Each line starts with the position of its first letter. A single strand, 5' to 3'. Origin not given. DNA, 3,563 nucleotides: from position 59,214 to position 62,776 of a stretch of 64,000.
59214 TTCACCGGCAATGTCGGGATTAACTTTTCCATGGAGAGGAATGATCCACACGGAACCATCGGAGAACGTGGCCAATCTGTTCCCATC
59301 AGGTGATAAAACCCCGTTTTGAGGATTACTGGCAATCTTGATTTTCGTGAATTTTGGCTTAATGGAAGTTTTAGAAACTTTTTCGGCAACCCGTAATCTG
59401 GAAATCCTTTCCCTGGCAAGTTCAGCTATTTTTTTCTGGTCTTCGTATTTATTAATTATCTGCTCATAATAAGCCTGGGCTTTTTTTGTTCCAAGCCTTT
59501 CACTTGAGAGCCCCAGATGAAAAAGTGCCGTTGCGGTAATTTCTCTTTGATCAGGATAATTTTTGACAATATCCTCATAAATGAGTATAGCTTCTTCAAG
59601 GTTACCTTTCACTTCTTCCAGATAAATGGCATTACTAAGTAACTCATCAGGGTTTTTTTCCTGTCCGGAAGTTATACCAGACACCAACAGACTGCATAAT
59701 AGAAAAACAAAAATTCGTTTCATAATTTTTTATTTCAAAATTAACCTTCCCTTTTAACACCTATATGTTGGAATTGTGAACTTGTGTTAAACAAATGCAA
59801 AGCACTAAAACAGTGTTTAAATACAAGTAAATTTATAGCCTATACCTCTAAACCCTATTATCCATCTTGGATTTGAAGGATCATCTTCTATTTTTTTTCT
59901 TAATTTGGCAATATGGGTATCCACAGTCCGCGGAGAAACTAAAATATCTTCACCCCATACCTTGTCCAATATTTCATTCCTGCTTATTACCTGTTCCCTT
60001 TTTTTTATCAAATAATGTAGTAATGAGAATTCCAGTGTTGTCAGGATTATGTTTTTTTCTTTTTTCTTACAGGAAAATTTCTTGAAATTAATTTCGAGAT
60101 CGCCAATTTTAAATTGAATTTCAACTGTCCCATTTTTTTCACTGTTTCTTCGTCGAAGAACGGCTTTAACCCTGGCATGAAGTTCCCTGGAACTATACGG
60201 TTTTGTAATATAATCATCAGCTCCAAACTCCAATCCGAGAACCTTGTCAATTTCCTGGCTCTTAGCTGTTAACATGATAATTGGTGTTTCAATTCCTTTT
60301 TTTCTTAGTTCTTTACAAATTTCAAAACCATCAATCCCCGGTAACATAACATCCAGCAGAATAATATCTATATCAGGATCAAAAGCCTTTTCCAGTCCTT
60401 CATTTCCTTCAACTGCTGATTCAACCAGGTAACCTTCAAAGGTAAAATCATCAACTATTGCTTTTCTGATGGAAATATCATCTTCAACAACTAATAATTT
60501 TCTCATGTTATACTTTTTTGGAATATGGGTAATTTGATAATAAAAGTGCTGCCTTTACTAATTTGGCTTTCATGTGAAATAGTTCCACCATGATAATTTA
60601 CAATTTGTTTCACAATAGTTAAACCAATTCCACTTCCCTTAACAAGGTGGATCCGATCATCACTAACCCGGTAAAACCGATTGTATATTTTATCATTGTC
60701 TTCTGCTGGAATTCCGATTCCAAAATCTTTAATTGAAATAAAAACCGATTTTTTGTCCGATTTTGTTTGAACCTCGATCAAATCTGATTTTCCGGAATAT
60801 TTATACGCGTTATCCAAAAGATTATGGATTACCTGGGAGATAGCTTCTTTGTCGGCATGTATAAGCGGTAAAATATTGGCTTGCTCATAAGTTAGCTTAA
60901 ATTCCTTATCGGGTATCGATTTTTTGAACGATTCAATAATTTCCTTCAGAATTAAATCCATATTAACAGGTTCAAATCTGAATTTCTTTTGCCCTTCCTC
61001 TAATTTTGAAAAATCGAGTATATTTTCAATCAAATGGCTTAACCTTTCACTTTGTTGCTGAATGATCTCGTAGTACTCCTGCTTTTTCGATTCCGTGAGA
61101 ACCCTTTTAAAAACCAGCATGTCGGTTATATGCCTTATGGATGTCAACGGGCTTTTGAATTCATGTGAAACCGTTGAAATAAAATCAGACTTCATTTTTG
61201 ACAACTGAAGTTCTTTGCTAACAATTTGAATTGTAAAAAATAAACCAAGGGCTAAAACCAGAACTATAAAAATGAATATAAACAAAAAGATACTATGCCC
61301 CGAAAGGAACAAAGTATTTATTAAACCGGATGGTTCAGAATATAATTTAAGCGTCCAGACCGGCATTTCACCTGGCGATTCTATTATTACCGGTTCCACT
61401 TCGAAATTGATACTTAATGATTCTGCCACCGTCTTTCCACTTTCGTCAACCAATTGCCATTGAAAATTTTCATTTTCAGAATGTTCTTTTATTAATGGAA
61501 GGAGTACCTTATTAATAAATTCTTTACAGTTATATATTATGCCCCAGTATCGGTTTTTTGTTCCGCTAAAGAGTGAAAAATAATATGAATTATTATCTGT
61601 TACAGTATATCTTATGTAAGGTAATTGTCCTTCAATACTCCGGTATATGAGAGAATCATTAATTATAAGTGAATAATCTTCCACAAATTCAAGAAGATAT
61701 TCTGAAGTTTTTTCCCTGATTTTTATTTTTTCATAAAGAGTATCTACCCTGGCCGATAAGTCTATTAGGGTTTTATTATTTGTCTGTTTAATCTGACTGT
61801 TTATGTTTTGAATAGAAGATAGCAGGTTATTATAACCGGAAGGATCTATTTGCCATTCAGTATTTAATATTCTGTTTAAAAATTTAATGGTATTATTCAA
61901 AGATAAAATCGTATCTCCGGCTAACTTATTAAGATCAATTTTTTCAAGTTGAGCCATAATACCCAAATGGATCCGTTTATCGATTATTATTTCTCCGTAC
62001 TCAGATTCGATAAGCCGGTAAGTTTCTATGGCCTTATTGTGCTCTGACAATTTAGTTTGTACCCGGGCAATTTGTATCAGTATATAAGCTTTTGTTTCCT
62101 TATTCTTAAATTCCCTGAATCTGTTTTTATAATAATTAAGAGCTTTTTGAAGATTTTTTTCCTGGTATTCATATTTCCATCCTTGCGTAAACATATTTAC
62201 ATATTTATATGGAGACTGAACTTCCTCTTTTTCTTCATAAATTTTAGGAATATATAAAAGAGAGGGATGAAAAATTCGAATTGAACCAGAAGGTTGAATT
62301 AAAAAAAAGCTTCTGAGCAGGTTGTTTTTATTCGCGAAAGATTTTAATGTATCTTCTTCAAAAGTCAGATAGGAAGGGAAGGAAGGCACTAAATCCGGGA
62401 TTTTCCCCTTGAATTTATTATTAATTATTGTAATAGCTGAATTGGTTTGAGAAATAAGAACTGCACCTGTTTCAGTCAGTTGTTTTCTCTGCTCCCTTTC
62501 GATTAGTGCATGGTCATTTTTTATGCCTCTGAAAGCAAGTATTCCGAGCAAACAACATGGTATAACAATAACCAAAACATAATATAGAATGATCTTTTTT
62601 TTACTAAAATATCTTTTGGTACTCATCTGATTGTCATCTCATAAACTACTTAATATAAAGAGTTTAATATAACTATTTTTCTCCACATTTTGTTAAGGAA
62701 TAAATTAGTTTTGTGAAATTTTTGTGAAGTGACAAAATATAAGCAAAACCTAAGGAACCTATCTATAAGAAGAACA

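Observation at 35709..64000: Iterated kinase / regulator / secreted TPR-propeller array (four or more paralogous three-component modules, about 28 kb)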

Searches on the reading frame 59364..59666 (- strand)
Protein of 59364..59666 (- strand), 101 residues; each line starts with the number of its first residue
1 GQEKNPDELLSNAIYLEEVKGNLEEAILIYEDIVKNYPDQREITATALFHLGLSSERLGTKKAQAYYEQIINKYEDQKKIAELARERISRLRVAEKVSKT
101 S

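Call 18: find_homologous_proteins(query=A1, max_evalue=0.001)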
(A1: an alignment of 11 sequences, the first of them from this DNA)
Query A1 (11 sequences) (100 aa, profile of the alignment): 125 proteins with E <= 0.001 among 955 candidates; the best 120 are listed.
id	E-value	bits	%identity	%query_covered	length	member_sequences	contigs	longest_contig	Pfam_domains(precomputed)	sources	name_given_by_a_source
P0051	6.7e-35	137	39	98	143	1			PF13174.13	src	-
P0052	5.9e-34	134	43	90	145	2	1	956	PF00515.35,PF07719.24,PF13174.13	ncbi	-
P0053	6.5e-34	134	39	94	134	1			PF13174.13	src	-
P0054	1.7e-33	133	41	94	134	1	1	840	PF24575.2,PF13174.13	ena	-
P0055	2.5e-33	132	42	83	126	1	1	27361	PF13174.13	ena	-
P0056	6.3e-33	131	43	89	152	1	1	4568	PF13428.13,PF13174.13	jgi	jgi:tetratricopeptide (TPR) repeat protein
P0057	1.0e-32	130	41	92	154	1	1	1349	PF13428.13,PF13174.13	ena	-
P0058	1.4e-32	130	43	89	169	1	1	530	PF13174.13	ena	-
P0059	1.5e-32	130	39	95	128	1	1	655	PF13174.13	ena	-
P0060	1.9e-32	129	36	95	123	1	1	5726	PF13174.13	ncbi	-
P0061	6.0e-32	128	39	95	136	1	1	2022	PF13174.13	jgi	jgi:outer membrane protein assembly factor BamD (BamD/ComL family)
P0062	6.1e-32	128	32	88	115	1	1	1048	PF13174.13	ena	-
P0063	1.2e-31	127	37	92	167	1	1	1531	PF13174.13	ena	-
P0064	1.8e-31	126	37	84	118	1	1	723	PF13174.13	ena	-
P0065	2.5e-31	126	40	86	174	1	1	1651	PF13432.13,PF13428.13,PF13174.13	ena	-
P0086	3.0e-29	119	36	88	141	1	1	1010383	PF13174.13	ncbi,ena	-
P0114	6.3e-27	111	33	88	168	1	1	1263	PF13174.13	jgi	jgi:hypothetical protein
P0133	2.7e-23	100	37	73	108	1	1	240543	PF13174.13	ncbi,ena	-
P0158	1.5e-16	78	41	65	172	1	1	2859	PF00486.35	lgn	-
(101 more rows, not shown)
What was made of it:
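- Tried and rejected: find_homologous_proteins with the 100-aa TPR profile (call 18).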

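Call 19: find_encoding_contigs(protein=P0086, flank=8000, max_places=1)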
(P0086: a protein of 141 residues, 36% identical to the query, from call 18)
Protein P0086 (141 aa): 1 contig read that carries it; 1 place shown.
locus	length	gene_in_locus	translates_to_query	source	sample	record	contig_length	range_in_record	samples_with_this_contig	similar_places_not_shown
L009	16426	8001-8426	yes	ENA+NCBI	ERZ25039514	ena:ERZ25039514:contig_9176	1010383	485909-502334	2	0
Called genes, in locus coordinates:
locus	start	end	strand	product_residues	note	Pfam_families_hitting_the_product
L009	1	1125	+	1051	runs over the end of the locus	PF26549:Tricorn_N, PF26550:Tricorn_2nd, PF07676:PD40 (weak), PF26550:Tricorn_2nd, PF14684:Tricorn_C1, PF00595:PDZ, PF13180:PDZ_2 (weak), PF03572:Peptidase_S41, +3 more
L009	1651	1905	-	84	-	PF00884:Sulfatase (weak), PF01663:Phosphodiest (weak)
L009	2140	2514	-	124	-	PF00884:Sulfatase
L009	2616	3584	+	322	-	PF13593:SBF_like, PF01758:SBF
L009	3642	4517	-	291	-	PF03706:LPG_synthase_TM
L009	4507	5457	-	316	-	PF00535:Glycos_transf_2, PF10111:Glyco_tranf_2_2 (weak)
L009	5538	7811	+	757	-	PF19830:DUF6311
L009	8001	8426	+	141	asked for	PF13174:TPR_6 (faint)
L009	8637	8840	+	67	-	-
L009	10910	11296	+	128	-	-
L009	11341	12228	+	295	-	PF00512:HisKA, PF02518:HATPase_c, PF14501:HATPase_c_5 (weak)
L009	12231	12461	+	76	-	PF00072:Response_reg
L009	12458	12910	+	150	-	PF00072:Response_reg (weak), PF00486:Trans_reg_C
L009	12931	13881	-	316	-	PF00657:Lipase_GDSL, PF13472:Lipase_GDSL_2, PF18962:Por_Secre_tail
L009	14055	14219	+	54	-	-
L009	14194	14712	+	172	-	-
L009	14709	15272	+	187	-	PF13378:MR_MLE_C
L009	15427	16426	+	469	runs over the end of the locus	PF02447:GntP_permease, PF03600:CitMHS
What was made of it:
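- On Tricorn-type protease: A true Tricorn-like protein with PDZ and S41 is seen elsewhere, in L009 (call 19).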

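Call 20: find_encoding_contigs(protein=P0133, flank=8000, max_places=1)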
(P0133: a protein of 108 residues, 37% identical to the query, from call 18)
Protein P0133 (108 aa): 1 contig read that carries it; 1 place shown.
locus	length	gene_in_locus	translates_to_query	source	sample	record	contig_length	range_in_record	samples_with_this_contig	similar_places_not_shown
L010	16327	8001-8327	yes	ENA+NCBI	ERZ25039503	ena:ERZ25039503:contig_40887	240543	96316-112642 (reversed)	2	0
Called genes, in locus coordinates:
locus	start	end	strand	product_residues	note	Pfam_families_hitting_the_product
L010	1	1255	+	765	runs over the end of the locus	PF02837:Glyco_hydro_2_N, PF00703:Glyco_hydro_2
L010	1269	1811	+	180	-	-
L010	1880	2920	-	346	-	PF26549:Tricorn_N (faint)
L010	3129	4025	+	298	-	PF01145:Band_7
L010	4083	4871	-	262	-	PF00583:Acetyltransf_1 (weak)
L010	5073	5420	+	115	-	-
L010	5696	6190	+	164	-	-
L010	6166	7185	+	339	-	PF00512:HisKA, PF02518:HATPase_c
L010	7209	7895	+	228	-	PF00072:Response_reg, PF00486:Trans_reg_C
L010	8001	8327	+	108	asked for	PF13174:TPR_6 (faint)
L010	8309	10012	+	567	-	PF23381:Beta-prop_IFT122_1st (faint), PF25174:Beta-prop_THOC3 (faint), PF26550:Tricorn_2nd, PF23414:Beta-prop_EML_2 (faint), PF26549:Tricorn_N, PF07676:PD40 (weak)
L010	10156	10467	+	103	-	-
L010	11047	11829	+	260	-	PF00512:HisKA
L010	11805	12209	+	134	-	PF02518:HATPase_c, PF14501:HATPase_c_5 (weak)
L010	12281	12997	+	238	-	PF00072:Response_reg, PF00486:Trans_reg_C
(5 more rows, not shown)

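Call 21: find_encoding_contigs(protein=P0158, flank=8000, max_places=1)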
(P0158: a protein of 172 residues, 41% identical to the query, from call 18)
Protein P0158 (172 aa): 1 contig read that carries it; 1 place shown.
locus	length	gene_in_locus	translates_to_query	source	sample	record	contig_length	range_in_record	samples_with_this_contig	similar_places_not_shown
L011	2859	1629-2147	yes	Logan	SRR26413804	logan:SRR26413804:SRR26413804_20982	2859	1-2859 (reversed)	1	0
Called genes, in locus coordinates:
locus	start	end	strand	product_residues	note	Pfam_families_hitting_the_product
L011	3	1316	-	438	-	?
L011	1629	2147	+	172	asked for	PF00486:Trans_reg_C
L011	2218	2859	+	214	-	?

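Call 24: find_related_loci(query=A2, collection=genome_contigs, flank=8000)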
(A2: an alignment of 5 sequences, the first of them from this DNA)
Query A2 (100 aa) in genome_contigs; peptide patterns used: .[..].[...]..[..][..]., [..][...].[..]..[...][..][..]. (x = any residue, [..] = any of these).
92 stretches matched a pattern; 39 encode a relative of the query (tblastn E <= 1e-3); 38 distinct loci.
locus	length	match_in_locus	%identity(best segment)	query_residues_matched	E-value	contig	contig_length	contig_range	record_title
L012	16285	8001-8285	71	1-95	3e-42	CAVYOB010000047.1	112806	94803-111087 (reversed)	MAG: uncultured Prolixibacteraceae bacterium isolate MFD05684.bin.2.63 genome assembly, contig: contig_71705, whole geno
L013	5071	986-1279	66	1-98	1e-40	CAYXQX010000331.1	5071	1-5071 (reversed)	MAG TPA_asm: uncultured Porphyromonadaceae bacterium isolate SRP191223_co1_27 genome assembly, contig: NODE_23781_length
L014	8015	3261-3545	67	1-95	4e-39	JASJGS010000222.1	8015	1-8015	MAG: Bacteroidales bacterium isolate ChS5.bin.2 ChesSed_k141_1073739, whole genome shotgun sequence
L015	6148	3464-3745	53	5-98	2e-30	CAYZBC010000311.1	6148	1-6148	MAG TPA_asm: uncultured Maribellus sp. isolate binchicken_co181_539 genome assembly, contig: NODE_28348_length_6148_cov_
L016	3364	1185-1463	49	5-97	6e-29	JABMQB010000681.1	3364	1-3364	MAG: Mariniphaga sp. isolate bin.676 k141_4901638, whole genome shotgun sequence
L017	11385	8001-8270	66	1-90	6e-36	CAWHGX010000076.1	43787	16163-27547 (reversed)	MAG: uncultured Bacteroidales bacterium isolate MFD00709.bin.2.55 genome assembly, contig: contig_98241, whole genome sh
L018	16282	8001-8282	51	5-97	5e-26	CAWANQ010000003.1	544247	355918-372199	MAG: uncultured Bacteroidetes bacterium isolate MFD03804.bin.1.203 genome assembly, contig: contig_15582, whole genome s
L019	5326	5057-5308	54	7-90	4e-26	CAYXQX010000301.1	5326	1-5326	MAG TPA_asm: uncultured Porphyromonadaceae bacterium isolate SRP191223_co1_27 genome assembly, contig: NODE_21985_length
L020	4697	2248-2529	49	5-97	3e-25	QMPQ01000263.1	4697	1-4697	MAG: Bacteroidetes bacterium isolate B13_G6 B13_Guay6_scaffold_25482, whole genome shotgun sequence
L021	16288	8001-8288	45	1-95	3e-25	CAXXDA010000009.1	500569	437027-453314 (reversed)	MAG: uncultured Draconibacterium sp. isolate 384d9b60-6085-4813-8934-ed2382125f10 genome assembly, contig: contig_9, who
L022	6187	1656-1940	47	6-99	1e-23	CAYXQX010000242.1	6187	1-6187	MAG TPA_asm: uncultured Porphyromonadaceae bacterium isolate SRP191223_co1_27 genome assembly, contig: NODE_17323_length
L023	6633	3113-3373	44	2-88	5e-23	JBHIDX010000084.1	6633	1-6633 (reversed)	MAG: Candidatus Aminicenantales bacterium isolate b3.sp3_bin.11 NODE_4613_length_6633_cov_6.438127, whole genome shotgun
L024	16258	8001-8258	50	6-91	6e-23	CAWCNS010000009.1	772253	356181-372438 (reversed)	MAG: Calditrichia bacterium isolate MFD03804.bin.1.257 genome assembly, contig: contig_31486, whole genome shotgun seque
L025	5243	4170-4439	46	7-96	6e-23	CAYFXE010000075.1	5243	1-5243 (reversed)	MAG TPA_asm: uncultured Eubacteriales bacterium isolate ERP108616_co2_523 genome assembly, contig: NODE_34481_length_524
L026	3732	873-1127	45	6-90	2e-22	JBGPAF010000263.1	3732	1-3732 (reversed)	MAG: Bacteroidia bacterium isolate OBJ_0618_130150_135 k141_2880210_length_3732_cov_7.0000, whole genome shotgun sequenc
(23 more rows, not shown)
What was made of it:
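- Tried and rejected: It was redone with 5 sequences (call 24).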

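Call 73: search_protein_representatives(alignment_id=A5)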
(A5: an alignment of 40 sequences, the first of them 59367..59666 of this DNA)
Query: 40 sequences, 128 profile positions. Proteins with E-value up to 0.001 (for the whole library): 15003; up to 1e-10: 6100; up to 1e-30: 351. The best 150 are listed.
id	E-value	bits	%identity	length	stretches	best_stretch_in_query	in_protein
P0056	1.6e-44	167.0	-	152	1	1-124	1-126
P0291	1.4e-43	163.9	-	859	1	3-126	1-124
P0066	1.6e-43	163.8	-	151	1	3-125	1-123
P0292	1.7e-43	163.7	-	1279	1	3-121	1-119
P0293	2.2e-43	163.3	-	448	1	1-125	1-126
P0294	5.2e-43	162.1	-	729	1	3-124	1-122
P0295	9.2e-43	161.3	-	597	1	3-121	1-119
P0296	1.3e-42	160.8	-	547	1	3-124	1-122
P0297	1.4e-42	160.7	-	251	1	3-121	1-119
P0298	3.1e-42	159.6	-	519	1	3-121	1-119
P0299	3.8e-42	159.3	-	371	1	3-124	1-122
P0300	5.9e-42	158.7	-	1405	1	7-124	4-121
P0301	8.3e-42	158.2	-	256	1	1-124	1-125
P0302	1.3e-41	157.6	-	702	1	1-123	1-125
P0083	1.6e-41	157.3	-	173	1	6-123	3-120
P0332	7.5e-39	148.7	-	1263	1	3-125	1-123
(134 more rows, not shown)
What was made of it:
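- Protein lengths are about 700-725 or about 1263-1405 aa (call 73).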

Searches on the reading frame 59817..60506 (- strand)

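Call 5: search_protein_families(library=pfam, proteins=[window:59817-60506:-], max_evalue=0.01)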
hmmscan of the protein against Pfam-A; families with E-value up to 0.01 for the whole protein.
window:59817-60506:- (229 aa): 3 families
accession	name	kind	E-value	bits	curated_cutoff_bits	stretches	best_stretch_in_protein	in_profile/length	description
PF00072.30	Response_reg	-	2.5e-27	95.7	30.2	1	5-114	2-111/111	Response regulator receiver domain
PF00486.34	Trans_reg_C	-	6.3e-26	90.7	26.2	1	151-226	2-77/77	Transcriptional regulatory protein, C terminal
PF21695.3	GlnR_1st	-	0.0039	17.6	27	1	44-114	40-108/111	Transcription regulator GlnR, N-terminal domain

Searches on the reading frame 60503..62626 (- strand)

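Call 5: search_protein_families(library=pfam, proteins=[window:60503-62626:-], max_evalue=0.01)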
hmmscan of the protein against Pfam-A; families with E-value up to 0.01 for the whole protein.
window:60503-62626:- (707 aa): 3 families
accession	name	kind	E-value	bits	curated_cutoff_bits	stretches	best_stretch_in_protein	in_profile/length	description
PF02518.31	HATPase_c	-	3.5e-25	89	26.4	1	592-701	2-109/111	Histidine kinase-, DNA gyrase B-, and HSP90-like ATPase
PF00512.31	HisKA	-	7.4e-17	61.6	26.9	1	478-545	1-66/66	His Kinase A (phospho-acceptor) domain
PF14501.12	HATPase_c_5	-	4.3e-05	23.8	22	1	594-688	4-91/102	GHKL domain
